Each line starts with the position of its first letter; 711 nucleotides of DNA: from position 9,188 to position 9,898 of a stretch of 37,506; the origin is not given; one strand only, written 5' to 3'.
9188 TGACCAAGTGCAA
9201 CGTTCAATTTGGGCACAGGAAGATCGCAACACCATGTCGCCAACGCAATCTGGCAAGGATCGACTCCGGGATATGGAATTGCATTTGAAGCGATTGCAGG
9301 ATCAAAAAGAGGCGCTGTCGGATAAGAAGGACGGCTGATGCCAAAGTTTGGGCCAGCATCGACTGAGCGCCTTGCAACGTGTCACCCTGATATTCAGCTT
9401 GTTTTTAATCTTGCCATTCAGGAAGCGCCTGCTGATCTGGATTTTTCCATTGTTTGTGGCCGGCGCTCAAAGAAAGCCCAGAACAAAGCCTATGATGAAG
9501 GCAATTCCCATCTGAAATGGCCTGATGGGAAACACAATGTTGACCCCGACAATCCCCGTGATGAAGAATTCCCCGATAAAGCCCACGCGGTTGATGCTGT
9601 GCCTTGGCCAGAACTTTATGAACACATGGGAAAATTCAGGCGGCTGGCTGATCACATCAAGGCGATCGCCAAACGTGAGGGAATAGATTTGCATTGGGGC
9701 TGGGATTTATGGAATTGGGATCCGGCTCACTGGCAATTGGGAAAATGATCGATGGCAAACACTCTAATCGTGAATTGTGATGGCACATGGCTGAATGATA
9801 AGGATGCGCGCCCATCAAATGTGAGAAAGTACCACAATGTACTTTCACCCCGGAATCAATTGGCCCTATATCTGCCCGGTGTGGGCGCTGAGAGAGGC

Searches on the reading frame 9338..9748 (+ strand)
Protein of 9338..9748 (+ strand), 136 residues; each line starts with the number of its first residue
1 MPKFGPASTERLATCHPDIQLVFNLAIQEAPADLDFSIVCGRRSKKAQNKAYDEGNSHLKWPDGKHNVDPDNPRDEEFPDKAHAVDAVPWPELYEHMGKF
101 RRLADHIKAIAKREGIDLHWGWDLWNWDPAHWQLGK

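Call 3: search_protein_families(library=pfam, proteins=[window:9338-9748:+], max_evalue=0.01)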
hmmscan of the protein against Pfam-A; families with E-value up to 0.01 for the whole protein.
window:9338-9748:+ (136 aa): 0 families

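Call 4: search_protein_families(library=phrogs, proteins=[window:9338-9748:+], max_evalue=0.01)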
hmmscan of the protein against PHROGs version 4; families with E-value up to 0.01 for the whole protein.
window:9338-9748:+ (136 aa): 1 family
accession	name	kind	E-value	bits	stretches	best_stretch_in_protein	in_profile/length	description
phrog_465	-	lysis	1.5e-25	91.1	1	1-134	42-165/292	endolysin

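Call 81: search_solved_structures(query=window:9338-9748:+, max_evalue=1, show_alignments=1)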
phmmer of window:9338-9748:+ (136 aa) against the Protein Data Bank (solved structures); distinct sequences matched with E-value up to 1: 4.
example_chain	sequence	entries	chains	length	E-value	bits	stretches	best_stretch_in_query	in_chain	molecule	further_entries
8q2g_A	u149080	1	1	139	2.2e-07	34.2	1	3-134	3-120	Peptidoglycan L-alanyl-D-glutamate endopeptidase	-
23ri_A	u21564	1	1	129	3.4e-07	33.5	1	3-134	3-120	Peptidase M15C domain-containing protein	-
2mxz_A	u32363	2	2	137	0.00046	23.4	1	3-71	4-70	L-alanyl-D-glutamate peptidase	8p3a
5opz_A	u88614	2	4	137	0.029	17.5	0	4-57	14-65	ChiX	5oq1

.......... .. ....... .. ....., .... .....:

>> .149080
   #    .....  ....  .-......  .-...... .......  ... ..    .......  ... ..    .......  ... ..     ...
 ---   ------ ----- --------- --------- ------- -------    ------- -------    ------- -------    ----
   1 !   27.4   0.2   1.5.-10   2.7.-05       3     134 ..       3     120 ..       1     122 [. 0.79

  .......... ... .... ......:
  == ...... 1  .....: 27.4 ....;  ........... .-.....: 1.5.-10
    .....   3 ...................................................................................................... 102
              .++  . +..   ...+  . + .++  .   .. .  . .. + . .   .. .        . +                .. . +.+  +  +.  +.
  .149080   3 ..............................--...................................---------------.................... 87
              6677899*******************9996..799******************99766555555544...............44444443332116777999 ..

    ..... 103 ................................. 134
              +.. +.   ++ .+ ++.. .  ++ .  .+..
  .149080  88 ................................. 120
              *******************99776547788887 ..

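Call 84: search_protein_families(library=ncbifam, proteins=[window:9338-9748:+], max_evalue=0.01)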
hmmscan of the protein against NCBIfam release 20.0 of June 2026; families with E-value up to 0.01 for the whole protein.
window:9338-9748:+ (136 aa): 0 families
